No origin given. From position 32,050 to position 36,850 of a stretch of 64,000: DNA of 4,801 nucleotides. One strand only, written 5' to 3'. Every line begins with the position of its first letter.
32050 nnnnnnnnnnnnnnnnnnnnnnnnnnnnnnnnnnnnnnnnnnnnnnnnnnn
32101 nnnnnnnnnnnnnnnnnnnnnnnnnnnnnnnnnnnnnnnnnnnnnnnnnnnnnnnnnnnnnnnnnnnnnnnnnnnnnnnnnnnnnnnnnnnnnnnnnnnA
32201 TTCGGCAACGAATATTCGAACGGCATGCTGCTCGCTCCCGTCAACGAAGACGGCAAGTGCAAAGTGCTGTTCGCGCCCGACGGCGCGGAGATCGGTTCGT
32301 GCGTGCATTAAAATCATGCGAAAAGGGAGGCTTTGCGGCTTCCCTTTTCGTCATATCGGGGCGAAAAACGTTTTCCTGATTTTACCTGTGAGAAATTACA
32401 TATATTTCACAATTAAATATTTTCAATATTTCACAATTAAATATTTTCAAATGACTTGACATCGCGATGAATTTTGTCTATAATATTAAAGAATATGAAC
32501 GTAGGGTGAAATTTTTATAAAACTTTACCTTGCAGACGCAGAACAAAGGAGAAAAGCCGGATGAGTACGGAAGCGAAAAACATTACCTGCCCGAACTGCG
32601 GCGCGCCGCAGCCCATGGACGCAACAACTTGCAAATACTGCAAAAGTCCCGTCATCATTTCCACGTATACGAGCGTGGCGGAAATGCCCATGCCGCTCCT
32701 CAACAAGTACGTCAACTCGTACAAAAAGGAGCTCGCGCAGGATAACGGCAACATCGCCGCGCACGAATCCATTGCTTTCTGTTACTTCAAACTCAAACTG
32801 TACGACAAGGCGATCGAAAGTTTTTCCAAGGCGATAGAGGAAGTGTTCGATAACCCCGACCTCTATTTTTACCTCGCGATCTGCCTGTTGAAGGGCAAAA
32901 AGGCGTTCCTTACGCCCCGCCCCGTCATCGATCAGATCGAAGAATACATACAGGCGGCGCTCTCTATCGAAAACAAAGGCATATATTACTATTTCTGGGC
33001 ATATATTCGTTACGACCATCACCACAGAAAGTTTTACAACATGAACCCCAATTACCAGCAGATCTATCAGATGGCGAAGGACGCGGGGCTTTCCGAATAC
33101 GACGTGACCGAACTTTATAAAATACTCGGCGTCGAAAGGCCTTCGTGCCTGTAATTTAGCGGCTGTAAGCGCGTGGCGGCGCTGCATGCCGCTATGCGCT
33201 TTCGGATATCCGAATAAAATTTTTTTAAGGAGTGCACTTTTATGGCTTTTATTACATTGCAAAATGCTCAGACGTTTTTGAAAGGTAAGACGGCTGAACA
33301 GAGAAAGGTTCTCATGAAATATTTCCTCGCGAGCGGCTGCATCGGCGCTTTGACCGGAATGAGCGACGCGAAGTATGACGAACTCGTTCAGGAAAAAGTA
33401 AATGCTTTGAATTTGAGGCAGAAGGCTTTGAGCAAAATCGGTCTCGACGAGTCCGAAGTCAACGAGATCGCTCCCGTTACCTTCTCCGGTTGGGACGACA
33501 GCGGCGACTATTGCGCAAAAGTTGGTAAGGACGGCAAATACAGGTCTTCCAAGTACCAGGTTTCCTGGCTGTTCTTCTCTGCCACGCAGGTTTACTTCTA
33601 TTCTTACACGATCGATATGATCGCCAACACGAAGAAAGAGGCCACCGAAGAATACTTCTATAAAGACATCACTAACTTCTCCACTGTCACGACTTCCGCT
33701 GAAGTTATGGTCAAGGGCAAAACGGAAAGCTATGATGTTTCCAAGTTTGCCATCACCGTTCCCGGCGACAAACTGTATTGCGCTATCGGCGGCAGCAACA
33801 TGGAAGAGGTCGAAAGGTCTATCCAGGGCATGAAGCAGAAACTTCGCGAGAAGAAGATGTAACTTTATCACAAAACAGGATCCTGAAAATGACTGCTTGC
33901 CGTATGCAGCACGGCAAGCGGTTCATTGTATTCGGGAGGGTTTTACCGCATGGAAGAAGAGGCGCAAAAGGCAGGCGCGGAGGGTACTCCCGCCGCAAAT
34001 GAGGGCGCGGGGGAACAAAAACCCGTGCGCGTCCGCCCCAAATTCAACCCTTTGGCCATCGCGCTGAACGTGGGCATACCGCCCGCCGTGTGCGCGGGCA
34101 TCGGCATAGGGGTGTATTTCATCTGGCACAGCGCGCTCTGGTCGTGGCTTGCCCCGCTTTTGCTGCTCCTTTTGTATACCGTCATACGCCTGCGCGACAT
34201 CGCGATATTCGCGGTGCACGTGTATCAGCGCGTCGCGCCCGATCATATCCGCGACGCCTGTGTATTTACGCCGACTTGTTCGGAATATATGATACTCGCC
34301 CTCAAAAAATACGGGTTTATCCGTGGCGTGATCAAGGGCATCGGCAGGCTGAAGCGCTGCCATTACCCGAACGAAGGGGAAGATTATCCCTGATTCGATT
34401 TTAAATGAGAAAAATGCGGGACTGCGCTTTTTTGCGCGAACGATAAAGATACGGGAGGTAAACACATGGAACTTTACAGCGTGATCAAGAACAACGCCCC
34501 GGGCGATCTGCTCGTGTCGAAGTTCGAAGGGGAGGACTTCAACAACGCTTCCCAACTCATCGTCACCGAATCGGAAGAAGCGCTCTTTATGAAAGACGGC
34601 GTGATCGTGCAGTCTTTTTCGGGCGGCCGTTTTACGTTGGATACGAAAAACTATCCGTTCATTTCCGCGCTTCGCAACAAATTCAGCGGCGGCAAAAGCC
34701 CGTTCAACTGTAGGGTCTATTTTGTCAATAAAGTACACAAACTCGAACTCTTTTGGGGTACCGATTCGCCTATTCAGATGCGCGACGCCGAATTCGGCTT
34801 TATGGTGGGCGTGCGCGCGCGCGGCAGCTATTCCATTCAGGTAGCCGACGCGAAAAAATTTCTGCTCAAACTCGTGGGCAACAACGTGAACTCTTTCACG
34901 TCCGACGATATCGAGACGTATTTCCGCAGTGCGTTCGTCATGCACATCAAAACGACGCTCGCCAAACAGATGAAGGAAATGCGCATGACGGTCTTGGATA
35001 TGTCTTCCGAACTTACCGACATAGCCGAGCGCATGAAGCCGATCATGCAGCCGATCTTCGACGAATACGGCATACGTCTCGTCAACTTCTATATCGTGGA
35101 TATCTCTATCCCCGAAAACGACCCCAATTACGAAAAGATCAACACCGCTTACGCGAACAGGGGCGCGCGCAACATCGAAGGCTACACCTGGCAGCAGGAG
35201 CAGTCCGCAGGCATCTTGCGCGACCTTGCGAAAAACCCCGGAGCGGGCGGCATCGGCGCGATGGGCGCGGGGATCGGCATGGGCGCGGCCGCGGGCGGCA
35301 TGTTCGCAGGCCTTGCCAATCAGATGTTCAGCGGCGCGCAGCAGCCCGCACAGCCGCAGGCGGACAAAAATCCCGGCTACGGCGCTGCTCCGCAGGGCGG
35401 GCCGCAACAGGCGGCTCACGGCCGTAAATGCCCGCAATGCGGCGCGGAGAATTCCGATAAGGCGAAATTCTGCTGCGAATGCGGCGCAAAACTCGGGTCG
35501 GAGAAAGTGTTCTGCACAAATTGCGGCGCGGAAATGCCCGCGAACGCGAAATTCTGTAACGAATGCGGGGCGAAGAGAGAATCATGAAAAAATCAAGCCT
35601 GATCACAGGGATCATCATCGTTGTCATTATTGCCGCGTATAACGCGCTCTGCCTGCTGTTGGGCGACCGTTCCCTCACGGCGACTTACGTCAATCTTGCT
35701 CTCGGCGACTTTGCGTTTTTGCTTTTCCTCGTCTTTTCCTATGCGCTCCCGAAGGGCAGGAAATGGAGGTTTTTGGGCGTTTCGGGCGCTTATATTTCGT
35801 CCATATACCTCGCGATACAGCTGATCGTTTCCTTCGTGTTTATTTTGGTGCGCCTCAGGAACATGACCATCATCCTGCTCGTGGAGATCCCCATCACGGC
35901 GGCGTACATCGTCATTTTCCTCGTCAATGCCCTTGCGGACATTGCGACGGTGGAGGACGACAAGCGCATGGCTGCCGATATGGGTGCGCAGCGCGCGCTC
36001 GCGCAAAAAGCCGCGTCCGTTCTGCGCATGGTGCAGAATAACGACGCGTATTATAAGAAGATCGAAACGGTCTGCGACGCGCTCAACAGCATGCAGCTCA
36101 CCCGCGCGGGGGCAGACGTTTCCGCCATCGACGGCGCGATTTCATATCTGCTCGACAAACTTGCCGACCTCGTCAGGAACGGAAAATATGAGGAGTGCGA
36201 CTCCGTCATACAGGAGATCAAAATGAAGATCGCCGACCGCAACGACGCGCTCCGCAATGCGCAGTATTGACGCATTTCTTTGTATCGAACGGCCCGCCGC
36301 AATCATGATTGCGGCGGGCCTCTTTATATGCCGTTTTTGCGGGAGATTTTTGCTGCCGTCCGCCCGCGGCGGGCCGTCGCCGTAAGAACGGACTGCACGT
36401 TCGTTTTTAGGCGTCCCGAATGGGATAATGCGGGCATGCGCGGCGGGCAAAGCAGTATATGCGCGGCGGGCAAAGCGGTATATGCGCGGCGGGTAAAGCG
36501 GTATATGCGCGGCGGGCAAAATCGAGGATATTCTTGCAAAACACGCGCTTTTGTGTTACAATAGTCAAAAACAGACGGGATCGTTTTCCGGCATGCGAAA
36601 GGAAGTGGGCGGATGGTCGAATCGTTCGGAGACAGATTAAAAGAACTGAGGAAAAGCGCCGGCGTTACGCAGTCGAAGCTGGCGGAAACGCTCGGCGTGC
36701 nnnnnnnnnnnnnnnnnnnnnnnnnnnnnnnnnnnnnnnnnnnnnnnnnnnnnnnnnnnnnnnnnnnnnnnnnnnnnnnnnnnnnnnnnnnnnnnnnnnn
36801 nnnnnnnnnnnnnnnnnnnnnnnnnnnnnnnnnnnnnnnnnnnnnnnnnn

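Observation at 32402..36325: Self-contained five-gene ZnR-TPR / unknown / YidD-like / SPFH-DZR / membrane operon: candidate uncharacterised envelope-stress or anti-invader system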

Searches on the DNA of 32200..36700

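Call 92: search_rna_families(source=window, start=32200, end=36700, threshold=evalue, max_evalue=1)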
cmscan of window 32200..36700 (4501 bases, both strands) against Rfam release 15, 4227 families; matches with E-value up to 1: 1.
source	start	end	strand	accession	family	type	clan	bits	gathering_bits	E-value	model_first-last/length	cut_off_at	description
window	32589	32657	-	RF02884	BcKCsr7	Gene; sRNA;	-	19.9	59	0.78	1-157/157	no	Burkholderia sRNA 7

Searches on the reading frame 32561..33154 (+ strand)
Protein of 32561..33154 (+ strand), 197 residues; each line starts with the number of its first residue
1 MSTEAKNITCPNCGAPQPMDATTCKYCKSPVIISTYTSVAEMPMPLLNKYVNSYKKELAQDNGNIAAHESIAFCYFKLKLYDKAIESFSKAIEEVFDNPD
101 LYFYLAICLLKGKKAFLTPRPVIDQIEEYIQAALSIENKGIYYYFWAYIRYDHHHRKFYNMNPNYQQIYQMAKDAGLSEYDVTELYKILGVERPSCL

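Call 4: search_protein_families(library=pfam, proteins=[window:32561-33154:+], max_evalue=0.1)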
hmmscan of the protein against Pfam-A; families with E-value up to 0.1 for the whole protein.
window:32561-33154:+ (197 aa): 13 families
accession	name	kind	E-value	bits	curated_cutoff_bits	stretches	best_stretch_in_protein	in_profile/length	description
PF00515.34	TPR_1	-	3.8e-07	30.1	27.8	1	67-93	3-29/34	Tetratricopeptide repeat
PF14559.12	TPR_19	-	5.8e-06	27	25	2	54-99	14-59/68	Tetratricopeptide repeat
PF07719.23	TPR_2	-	1.4e-05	25.3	27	1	67-94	3-30/34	Tetratricopeptide repeat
PF13431.12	TPR_17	-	0.0002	21.8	24.4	0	90-111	4-25/34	Tetratricopeptide repeat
PF13414.12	TPR_11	-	0.00042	20.4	26.8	1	75-107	4-36/42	TPR repeat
PF12773.13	DZR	-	0.0011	19.6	27.3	1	7-27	24-44/45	Double zinc ribbon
PF13240.11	Zn_Ribbon_1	-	0.0025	18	25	1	10-27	2-19/23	zinc-ribbon domain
PF13181.12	TPR_8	-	0.0034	17.9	25.7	1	70-93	6-29/34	Tetratricopeptide repeat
PF12895.13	ANAPC3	-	0.0049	17.6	27.2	1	59-90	50-81/82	Anaphase-promoting complex, cyclosome, subunit 3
PF08792.16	A2L_zn_ribbon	-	0.0065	16.6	22.9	0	20-35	2-18/33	A2L zinc ribbon domain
PF13248.11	Zn_ribbon_3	-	0.0065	16.4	27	1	8-27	3-22/26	zinc-ribbon domain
PF13174.12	TPR_6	-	0.012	16.6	26.3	0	71-94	6-29/33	Tetratricopeptide repeat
PF13424.12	TPR_12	-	0.019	15.6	30.1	1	67-93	5-31/77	Tetratricopeptide repeat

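Call 5: search_protein_families(library=ncbifam, proteins=[window:32561-33154:+], max_evalue=0.1)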
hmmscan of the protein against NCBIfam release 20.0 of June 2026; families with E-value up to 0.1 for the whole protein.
window:32561-33154:+ (197 aa): 7 families
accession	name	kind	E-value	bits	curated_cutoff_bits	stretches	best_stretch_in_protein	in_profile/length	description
NF040959.1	MamA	equivalog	4.6e-07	29.5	200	1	50-111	90-151/204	magnetosome protein MamA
TIGR02552.1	LcrH_SycD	equivalog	2.9e-06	27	104.8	1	65-113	52-100/136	SycD/LcrH family type III secretion system chaperone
NF041522.1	TPR_sll0314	equivalog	0.00012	21.4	225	1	67-133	182-247/275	Sll0314/Alr1548 family TPR repeat-containing protein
NF003161.0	PRK04136.1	equivalog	0.0038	16.7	54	1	10-29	17-36/49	50S ribosomal protein L40e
TIGR02917.1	PEP_TPR_lipo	equivalog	0.0074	14.2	312.2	1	50-108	620-678/899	XrtA/PEP-CTERM system TPR-repeat protein PrsT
NF002796.0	PRK02935.1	equivalog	0.035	14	108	1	1-35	64-100/118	hypothetical protein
NF051898.1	MBSP1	equivalog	0.075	12.5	320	1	4-32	47-75/289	biosurfactant protein 1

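Call 6: search_protein_families(library=padloc, proteins=[window:32561-33154:+], max_evalue=0.1)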
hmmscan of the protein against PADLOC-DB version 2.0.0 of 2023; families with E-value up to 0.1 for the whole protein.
window:32561-33154:+ (197 aa): 1 family
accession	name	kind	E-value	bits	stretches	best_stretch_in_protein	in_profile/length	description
PDLC04447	PDC-M14A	-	0.017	13.5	1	4-61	40-93/152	-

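Call 31: search_protein_families(library=phrogs, proteins=[window:32561-33154:+], max_evalue=0.001)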
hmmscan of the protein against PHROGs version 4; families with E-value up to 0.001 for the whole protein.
window:32561-33154:+ (197 aa): 0 families
